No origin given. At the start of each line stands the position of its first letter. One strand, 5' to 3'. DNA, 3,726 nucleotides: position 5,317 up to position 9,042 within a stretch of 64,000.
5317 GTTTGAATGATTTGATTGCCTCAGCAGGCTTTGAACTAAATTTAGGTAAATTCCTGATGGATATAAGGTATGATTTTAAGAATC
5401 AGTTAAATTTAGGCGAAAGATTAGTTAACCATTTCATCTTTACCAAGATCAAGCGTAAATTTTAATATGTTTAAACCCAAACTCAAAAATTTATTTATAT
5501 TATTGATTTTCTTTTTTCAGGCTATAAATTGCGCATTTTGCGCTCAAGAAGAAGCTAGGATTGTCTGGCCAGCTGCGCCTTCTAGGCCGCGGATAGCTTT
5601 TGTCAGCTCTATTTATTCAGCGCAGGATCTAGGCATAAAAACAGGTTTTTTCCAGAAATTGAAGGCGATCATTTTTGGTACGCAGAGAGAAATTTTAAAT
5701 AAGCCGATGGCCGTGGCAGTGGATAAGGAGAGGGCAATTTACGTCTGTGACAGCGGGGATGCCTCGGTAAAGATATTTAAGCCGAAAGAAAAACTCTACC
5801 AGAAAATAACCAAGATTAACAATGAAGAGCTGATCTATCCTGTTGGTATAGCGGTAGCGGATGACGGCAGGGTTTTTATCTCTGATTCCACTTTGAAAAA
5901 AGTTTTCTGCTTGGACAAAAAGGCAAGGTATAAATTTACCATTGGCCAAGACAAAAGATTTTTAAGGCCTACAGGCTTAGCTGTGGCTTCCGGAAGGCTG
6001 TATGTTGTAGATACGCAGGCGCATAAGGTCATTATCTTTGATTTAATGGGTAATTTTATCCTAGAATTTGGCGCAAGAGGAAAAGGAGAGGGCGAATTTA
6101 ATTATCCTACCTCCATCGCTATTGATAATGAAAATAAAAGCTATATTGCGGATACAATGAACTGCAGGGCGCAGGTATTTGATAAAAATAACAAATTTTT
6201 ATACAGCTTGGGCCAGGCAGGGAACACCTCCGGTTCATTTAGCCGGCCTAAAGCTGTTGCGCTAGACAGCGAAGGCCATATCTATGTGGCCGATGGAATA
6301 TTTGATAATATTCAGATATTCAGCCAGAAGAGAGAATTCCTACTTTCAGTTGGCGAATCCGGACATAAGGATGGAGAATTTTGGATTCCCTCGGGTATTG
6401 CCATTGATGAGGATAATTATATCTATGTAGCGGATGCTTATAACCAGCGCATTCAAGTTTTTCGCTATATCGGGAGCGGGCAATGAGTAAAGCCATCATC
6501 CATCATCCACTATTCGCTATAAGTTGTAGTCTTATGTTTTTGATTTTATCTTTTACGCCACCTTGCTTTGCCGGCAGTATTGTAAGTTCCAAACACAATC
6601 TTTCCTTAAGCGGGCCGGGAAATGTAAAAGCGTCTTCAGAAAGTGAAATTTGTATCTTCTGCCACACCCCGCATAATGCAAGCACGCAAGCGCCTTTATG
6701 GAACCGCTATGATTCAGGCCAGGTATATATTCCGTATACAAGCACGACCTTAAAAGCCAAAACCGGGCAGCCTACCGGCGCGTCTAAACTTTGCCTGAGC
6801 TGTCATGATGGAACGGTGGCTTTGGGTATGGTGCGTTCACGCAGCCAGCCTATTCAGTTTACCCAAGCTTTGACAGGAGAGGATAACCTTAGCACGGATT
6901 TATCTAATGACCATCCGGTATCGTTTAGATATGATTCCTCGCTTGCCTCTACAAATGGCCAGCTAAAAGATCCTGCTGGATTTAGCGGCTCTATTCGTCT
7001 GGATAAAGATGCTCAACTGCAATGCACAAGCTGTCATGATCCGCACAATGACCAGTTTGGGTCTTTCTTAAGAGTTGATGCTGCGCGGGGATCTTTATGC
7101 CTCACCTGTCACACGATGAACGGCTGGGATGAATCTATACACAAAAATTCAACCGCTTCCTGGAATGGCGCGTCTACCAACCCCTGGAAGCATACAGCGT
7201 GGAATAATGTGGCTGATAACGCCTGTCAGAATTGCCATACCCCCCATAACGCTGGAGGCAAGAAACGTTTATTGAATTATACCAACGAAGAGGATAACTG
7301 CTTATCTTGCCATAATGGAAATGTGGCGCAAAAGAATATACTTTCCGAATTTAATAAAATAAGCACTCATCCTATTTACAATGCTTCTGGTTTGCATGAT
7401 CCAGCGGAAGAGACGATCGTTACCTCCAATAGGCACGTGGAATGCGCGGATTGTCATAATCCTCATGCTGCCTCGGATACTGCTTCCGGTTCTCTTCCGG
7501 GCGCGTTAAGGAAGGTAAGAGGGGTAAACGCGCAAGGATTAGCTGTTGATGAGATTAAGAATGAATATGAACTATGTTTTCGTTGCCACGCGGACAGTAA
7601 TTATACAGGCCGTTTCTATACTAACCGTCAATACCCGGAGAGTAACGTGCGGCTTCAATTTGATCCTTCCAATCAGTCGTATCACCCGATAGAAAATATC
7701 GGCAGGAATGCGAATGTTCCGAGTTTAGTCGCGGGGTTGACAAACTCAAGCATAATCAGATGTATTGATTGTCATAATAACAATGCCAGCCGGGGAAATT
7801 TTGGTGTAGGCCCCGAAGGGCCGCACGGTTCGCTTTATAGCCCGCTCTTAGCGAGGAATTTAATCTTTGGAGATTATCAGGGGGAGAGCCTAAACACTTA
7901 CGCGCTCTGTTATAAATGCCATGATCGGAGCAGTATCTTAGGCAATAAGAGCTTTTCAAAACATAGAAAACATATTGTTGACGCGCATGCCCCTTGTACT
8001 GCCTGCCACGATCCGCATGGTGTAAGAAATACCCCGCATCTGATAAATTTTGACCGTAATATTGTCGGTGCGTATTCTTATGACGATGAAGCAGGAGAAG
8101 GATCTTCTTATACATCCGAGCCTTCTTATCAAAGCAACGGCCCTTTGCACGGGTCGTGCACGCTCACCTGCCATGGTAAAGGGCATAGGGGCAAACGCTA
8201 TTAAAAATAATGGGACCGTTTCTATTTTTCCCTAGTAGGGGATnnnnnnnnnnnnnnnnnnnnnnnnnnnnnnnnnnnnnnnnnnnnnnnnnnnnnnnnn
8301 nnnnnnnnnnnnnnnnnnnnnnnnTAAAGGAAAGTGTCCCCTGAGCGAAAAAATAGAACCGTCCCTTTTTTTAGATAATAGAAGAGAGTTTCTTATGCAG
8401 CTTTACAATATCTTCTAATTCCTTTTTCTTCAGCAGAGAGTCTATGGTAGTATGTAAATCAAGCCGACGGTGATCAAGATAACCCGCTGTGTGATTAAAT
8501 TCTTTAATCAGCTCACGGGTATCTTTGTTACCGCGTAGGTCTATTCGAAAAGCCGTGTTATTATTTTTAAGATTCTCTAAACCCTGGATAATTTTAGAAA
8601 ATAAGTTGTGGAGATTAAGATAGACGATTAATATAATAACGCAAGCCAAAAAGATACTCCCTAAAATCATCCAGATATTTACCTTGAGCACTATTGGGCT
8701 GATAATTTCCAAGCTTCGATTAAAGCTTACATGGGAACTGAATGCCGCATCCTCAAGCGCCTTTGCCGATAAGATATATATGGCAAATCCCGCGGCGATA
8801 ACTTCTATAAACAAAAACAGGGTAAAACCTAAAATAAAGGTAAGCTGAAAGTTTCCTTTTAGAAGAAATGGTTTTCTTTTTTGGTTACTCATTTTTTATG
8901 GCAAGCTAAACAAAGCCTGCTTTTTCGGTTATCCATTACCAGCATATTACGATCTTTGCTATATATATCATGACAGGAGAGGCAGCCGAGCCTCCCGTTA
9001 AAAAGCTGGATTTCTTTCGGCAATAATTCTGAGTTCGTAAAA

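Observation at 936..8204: Six-gene multiheme cytochrome, NHL-propeller and putative OM-barrel operon: a candidate porin-cytochrome electron conduit of unusual composition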

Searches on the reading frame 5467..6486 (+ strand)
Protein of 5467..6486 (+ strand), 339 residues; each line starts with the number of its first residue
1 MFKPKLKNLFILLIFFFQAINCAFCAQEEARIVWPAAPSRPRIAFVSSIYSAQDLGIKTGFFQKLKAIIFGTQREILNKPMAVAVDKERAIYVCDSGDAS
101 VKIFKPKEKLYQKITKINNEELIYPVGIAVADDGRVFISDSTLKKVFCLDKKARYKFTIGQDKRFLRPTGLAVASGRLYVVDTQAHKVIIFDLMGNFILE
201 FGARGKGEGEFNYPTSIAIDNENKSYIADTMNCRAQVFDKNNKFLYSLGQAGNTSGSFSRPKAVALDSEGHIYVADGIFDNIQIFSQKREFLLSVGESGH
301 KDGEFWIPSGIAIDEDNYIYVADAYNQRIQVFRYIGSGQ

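Call 3: search_protein_families(library=pfam, proteins=[window:5467-6486:+], max_evalue=0.01)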
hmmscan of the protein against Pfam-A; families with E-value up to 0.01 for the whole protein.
window:5467-6486:+ (339 aa): 8 families
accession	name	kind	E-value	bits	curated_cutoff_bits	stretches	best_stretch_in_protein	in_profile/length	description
PF01436.27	NHL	-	3.6e-35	118.7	20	3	305-332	1-28/28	NHL repeat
PF17170.10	DUF5128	-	5.4e-18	65.7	22.9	2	172-241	50-120/321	6-bladed beta-propeller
PF25021.1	TEN_NHL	-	2.5e-11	43.6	27.1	0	116-144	135-163/357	Teneurin NHL domain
PF01731.26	Arylesterase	-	2.5e-07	31.2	21.3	0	305-332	53-81/86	Arylesterase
PF08450.18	SGL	-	3.7e-07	30.4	26.3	0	212-288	134-213/246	SMP-30/Gluconolactonase/LRE-like region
PF06739.17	SBBP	-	2.3e-06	27.9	20.5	0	308-322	15-29/38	Beta-propeller repeat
PF14433.11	SUKH-3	-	0.00056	20.5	23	0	182-276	36-125/146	SUKH-3 immunity protein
PF15869.11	TolB_like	-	0.0014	18.4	29.2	0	196-245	51-99/296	TolB-like 6-blade propeller-like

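Call 4: search_protein_families(library=ncbifam, proteins=[window:5467-6486:+], max_evalue=0.01)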
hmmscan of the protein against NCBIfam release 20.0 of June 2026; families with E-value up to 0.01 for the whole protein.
window:5467-6486:+ (339 aa): 7 families
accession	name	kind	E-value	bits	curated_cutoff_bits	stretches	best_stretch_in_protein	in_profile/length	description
NF035926.1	scyF_NHL_VPEP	equivalog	4.7e-47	160.9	350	2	117-251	146-286/376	scytonemin biosynthesis PEP-CTERM protein ScyF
NF047780.1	LIC12708_fam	subfamily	4.4e-11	42.3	150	1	257-338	118-214/391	LIC_12708 family protein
NF033206.1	ScyE_fam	subfamily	2.8e-07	30.4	80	0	260-323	254-319/333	ScyD/ScyE family protein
NF053768.1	CIS12_fam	equivalog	8.6e-07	28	860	1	76-188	86-191/715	CIS12 family contractile injection system protein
NF006539.0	PRK09029.1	equivalog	0.0025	16.7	494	1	253-295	142-183/458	o-succinylbenzoate--CoA ligase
NF047494.1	Lepto_SBBP_lipo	equivalog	0.0032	16.2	400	0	187-255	163-233/466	SBBP repeat beta-propeller lipoprotein, LipL53 family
TIGR02604.1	Piru_Ver_Nterm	subfamily_domain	0.009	15.4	122.2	0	119-142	317-340/367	PVC-type heme-binding CxxCH protein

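Call 37: search_solved_structures(query=window:5467-6483:+, max_evalue=0.01)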
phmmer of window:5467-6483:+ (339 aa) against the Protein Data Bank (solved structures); distinct sequences matched with E-value up to 0.01: 51.
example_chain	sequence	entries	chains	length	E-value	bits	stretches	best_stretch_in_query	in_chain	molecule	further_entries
6d69_A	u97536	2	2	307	7.4e-56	192.9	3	174-332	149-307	NHL Repeat Region of D. melanogaster Thin | Thin, isoform D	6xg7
8j72_A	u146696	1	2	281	5e-53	183.6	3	174-333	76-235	E3 ubiquitin-protein ligase TRIM71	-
6fpt_A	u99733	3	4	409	3.6e-52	180.8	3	177-332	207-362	E3 ubiquitin-protein ligase TRIM71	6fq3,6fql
9jur_A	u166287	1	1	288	1.2e-50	175.8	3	158-336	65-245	E3 ubiquitin-protein ligase TRIM71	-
7qrx_A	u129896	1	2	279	1.5e-50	175.5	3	158-332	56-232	E3 ubiquitin-protein ligase TRIM71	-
7b96_A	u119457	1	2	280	1.2e-39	139.6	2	125-335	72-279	Isoform 2 of Tripartite motif-containing protein 2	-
7qrv_A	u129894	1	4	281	1.8e-38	135.8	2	127-335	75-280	Tripartite motif-containing protein 2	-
7qrw_A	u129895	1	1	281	4.7e-37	131.1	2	153-335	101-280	Isoform 4 of Tripartite motif-containing protein 3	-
7b2r_A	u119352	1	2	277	1.8e-35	125.9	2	152-331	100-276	Tripartite motif-containing protein 2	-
1q7f_A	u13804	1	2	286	5.8e-24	88.1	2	167-335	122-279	brain tumor CG10719-PA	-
4zlr_A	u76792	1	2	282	5.9e-24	88.1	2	199-296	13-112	Brain tumor protein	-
5ex7_A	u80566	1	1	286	6e-24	88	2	167-335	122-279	Brain tumor protein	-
7nyq_A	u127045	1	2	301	1.3e-14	57.3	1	159-290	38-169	Meiotic P26, isoform C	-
1rwi_B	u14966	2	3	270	8.4e-13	51.4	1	77-189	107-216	Serine/threonine-protein kinase pknD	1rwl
3wwa_A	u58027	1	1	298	1.8e-11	47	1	77-330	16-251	Pizza7H protein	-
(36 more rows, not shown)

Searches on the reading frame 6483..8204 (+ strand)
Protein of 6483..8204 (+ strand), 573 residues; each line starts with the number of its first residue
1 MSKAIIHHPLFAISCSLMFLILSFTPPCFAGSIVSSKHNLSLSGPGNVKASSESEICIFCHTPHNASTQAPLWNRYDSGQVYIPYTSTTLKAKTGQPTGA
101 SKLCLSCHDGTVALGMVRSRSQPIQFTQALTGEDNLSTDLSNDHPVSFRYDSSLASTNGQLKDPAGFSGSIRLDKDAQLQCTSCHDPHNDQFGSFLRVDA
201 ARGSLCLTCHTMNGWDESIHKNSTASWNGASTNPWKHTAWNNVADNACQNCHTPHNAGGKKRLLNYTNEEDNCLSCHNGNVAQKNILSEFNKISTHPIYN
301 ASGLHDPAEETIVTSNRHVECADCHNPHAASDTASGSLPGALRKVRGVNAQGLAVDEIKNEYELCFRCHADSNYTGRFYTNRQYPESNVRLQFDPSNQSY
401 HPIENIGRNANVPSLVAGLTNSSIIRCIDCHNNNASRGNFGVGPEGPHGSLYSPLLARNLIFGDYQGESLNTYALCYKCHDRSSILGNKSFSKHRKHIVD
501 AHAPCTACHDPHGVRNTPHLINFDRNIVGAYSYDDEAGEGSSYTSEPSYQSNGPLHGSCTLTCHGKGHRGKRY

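Call 3: search_protein_families(library=pfam, proteins=[window:6483-8204:+], max_evalue=0.01)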
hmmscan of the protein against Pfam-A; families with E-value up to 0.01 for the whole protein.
window:6483-8204:+ (573 aa): 6 families
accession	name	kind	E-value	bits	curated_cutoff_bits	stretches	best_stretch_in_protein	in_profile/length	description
PF09699.15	Paired_CXXCH_1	-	2.1e-24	85.3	20.6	2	180-211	8-37/41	Doubled CXXCH motif (Paired_CXXCH_1)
PF14522.11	Cytochrome_C7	-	1.9e-13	50.5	24.8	1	242-283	8-54/67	Cytochrome c7 and related cytochrome c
PF22113.1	Mtrc-MtrF_II-IV_dom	-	1e-10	41.9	30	2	180-371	8-165/176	Outer membrane cytochrome MtrC/MtrF-like, domains II/IV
PF14537.11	Cytochrom_c3_2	-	3.4e-10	40.7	25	1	175-278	3-79/79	Cytochrome c3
PF22678.1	Cytochrom_c_NrfB-like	-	2.7e-05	25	27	0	471-516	31-72/89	Cytochrome c-type protein NrfB-like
PF03264.19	Cytochrom_NNT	-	0.00027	21.1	24.1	0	468-514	31-77/174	NapC/NirT cytochrome c family, N-terminal region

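Call 4: search_protein_families(library=ncbifam, proteins=[window:6483-8204:+], max_evalue=0.01)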
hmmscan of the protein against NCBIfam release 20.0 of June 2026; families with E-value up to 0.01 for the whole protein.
window:6483-8204:+ (573 aa): 6 families
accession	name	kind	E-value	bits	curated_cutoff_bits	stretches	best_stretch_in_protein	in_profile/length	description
TIGR01905.1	paired_CXXCH_1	subfamily_domain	1.5e-18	66.4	25.2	2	178-211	6-37/41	doubled CXXCH domain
TIGR03508.1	decahem_SO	subfamily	7.4e-17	61.7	192.2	4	239-372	88-177/258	DmsE family decaheme c-type cytochrome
TIGR03153.1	cytochr_NrfH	equivalog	1.9e-05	24.7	134.2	0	53-113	51-114/138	cytochrome c nitrite reductase small subunit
TIGR03146.1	cyt_nit_nrfB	equivalog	5.5e-05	23.5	166.6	1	267-378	8-100/145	cytochrome c nitrite reductase pentaheme subunit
NF045722.1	c3_cytochr_TmcA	equivalog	0.0013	18.6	114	0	234-283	45-93/125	acidic tetraheme cytochrome c3 TmcA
NF008659.0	PRK11659.1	equivalog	0.0056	16.4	184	0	178-222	135-179/188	cytochrome c nitrite reductase pentaheme subunit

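Call 25: find_homologous_proteins(query=window:6483-8201:+, max_evalue=0.001)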
Query window:6483-8201:+ (573 aa): 7976 proteins with E <= 0.001 among 8000 candidates; the best 120 are listed.
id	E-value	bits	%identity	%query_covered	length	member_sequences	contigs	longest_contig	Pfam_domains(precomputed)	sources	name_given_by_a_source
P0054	0.0e+0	1354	100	100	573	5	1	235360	PF09699.16,PF14537.12,PF14522.12,PF22113.2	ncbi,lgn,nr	ncbi:MAG: cytochrome c3 family protein [Candidatus Omnitrophota bacterium]|nr:cytochrome c3 family p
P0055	1.6e-270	917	68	98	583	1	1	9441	PF09699.16,PF14537.12,PF14522.12,PF22113.2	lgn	-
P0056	2.1e-269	913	70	100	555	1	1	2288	PF09699.16,PF14537.12,PF14522.12,PF22113.2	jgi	-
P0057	2.0e-266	903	68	100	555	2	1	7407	PF09699.16,PF14537.12,PF14522.12,PF22113.2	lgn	-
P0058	2.5e-264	897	67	100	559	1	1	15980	PF09699.16,PF14537.12,PF14522.12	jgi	jgi:predicted CXXCH cytochrome family protein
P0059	2.7e-264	896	67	99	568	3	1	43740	PF09699.16,PF14537.12,PF14522.12,PF22113.2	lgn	-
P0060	8.1e-264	895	69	95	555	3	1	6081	PF09699.16,PF14537.12,PF14522.12,PF22113.2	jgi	-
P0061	1.7e-261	887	66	100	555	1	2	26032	PF09699.16,PF14537.12,PF14522.12,PF22113.2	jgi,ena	-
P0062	1.8e-261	887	68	97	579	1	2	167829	PF09699.16,PF14537.12,PF14522.12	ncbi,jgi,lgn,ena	-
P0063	2.5e-261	887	68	96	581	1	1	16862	PF09699.16,PF14537.12,PF14522.12,PF22113.2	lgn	-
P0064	4.1e-260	883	69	95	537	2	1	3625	PF09699.16,PF14537.12,PF14522.12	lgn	-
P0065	1.8e-257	874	66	99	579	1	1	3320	PF09699.16,PF14537.12,PF14522.12,PF22113.2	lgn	-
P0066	3.5e-257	873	67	96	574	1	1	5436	PF09699.16,PF14537.12,PF14522.12,PF22113.2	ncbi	-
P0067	5.2e-256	869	65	97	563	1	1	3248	PF09699.16,PF14537.12,PF14522.12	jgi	-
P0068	1.3e-255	868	66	99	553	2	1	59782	PF09699.16,PF14537.12,PF14522.12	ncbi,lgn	-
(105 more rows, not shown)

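Call 35: search_solved_structures(query=window:6483-8201:+, max_evalue=0.01, show_alignments=1)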
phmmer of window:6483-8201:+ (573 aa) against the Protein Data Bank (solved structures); distinct sequences matched with E-value up to 0.01: 2.
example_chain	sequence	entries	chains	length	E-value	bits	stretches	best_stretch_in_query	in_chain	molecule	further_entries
7tfs_A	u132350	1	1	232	3.7e-28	101.7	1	15-211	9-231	Cytochrome c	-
9yuq_N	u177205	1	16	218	4.5e-24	88.2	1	21-211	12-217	Putative multiheme cytochrome c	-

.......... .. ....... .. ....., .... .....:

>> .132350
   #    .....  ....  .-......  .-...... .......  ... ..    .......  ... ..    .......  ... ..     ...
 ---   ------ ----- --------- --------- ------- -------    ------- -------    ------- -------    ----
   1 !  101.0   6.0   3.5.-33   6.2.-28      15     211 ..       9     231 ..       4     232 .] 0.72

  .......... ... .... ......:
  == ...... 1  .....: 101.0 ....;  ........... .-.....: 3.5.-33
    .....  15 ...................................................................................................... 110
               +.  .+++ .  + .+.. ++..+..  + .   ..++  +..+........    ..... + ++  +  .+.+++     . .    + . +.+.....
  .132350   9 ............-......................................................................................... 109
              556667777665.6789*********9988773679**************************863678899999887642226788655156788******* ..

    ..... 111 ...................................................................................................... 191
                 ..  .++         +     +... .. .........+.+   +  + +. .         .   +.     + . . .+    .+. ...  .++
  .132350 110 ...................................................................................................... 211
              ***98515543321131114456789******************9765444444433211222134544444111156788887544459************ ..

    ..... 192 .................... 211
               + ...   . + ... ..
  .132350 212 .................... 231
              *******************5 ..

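Call 77: predict_structure(alignment_id=A3)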
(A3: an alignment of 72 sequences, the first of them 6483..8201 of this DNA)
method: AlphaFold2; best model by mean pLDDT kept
length: 573 residues; sequences in the alignment: 72
mean_pLDDT: 65.4   pTM: 0.63
mean pLDDT of the five models: 65.4, 65.3, 59.6, 55.0, 48.2
residues with pLDDT >= 90: 48; 70-90: 254; 50-70: 92; < 50: 179
segments of 3 or more residues with pLDDT < 50: 36-144, 256-262, 302-318, 348-353, 372-376, 434-455, 537-542
pLDDT, mean of each block of 10 residues (from residue 1): 61 89 67 49 34 37 38 40 35 36 42 31 35 36 57 81 83 76 68 78 88 88 85 81 90 57 67 78 68 53 44 48 76 76 66 63 71 54 80 69 63 78 73 46 39 47 83 80 89 90 89 77 90 58 72 85 89 82
secondary structure, 60 per line:
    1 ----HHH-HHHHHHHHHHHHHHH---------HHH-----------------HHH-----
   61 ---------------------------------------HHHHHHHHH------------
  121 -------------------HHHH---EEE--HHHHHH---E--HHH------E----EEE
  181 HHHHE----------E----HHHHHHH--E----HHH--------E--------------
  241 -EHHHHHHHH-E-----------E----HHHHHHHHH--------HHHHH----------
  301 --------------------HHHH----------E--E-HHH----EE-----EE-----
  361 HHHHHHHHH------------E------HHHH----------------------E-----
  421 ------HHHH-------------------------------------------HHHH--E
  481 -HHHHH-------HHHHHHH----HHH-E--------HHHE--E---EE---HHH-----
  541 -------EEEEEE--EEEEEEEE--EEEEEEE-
elements in order: H9-23 H100-108 H140-143 E147-149 H152-157 E178-180 H181-184 H201-207 H243-250 H269-277 H286-290 H321-324 H361-369 H389-392 H427-430 H474-477 H482-486 H494-500 E548-553 E556-563 E566-572

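Call 81: fold_search(model_id=the predicted structure, library=pdb)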
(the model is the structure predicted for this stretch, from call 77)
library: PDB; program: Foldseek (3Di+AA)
matches with E <= 10: 5; with E <= 0.001: 1
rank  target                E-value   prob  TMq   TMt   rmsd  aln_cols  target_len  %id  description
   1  7tfs                  2.9e-04  1.00  0.19  0.47   8.9       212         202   32  Cryo-EM of the OmcE nanowires from Geobacter sulfurreducens (released 2022-05-04)
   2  6qvm_A                3.2e-01  0.16  0.17  0.15   9.5       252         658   15  Undecaheme cytochrome from S-layer of Carboxydothermus ferrireducens (released 2020-03-25)
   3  6mxx_J                6.0e+00  0.02  0.05  0.17   8.7        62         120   16  Structure of 53BP1 tandem Tudor domains in complex with small molecule UNC2991 (released 2019-11-27)
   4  8swj_C                9.2e+00  0.01  0.04  0.13   8.5        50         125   18  Co-crystal structure of 53BP1 tandem Tudor domains in complex with UNC8531 (released 2023-08-02)
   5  8g2g_B                9.8e+00  0.01  0.05  0.07  12.4        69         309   13  Crystal structure of PRMT3 with compound YD1113 (released 2023-04-26)

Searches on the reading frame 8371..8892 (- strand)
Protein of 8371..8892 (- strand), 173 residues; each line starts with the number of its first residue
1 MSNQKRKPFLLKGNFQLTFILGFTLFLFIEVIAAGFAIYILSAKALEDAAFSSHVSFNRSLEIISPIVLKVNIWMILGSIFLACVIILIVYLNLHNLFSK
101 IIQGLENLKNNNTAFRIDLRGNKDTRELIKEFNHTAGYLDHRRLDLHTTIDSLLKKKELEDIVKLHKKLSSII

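Call 3: search_protein_families(library=pfam, proteins=[window:8371-8892:-], max_evalue=0.01)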
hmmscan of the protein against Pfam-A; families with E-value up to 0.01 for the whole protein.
window:8371-8892:- (173 aa): 0 families

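Call 4: search_protein_families(library=ncbifam, proteins=[window:8371-8892:-], max_evalue=0.01)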
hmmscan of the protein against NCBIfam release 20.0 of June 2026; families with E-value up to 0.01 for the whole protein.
window:8371-8892:- (173 aa): 1 family
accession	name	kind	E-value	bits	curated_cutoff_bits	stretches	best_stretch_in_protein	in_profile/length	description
NF045911.1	TCSHisKinNblS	equivalog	0.0051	15.2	1000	1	67-141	186-252/621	two-component system sensor histidine kinase NblS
